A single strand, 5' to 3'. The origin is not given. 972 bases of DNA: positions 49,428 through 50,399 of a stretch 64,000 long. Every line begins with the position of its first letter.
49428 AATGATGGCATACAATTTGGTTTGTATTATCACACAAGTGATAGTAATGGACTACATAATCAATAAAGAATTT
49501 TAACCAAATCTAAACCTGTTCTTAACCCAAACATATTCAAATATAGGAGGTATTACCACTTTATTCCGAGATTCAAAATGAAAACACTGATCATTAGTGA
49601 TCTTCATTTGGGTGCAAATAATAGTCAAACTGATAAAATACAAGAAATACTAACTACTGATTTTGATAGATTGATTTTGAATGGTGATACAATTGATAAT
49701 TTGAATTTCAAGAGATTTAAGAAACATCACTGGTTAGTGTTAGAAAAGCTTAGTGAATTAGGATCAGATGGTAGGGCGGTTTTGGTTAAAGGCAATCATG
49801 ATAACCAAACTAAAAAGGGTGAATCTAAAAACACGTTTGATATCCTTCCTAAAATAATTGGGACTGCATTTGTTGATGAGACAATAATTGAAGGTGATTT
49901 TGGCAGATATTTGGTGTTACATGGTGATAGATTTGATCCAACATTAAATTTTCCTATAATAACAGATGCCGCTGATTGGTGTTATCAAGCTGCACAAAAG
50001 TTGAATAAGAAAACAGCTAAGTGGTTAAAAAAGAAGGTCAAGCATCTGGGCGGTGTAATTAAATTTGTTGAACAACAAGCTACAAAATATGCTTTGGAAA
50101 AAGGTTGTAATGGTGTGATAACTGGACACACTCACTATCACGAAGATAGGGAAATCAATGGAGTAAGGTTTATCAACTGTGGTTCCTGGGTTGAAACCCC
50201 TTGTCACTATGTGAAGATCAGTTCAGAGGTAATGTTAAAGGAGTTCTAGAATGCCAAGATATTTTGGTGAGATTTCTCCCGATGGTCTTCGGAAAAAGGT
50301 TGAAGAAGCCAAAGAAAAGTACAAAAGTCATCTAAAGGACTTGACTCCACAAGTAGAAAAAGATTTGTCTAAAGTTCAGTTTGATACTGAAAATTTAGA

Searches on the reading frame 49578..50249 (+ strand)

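Call 49: search_protein_families(library=phrogs, proteins=[window:49578-50249:+], max_evalue=0.001)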
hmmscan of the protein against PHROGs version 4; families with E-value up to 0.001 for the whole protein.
window:49578-50249:+ (223 aa): 3 families
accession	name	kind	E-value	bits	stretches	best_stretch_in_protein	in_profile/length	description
phrog_7339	-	DNA, RNA and nucleotide metabolism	1.2e-07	32.4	1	4-188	33-201/263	DNA repair exonuclease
phrog_1649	-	other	2.6e-05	24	1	1-81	36-110/308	metallo-phosphoesterase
phrog_547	-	other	0.00037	20.7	0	27-88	71-126/245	phosphoesterase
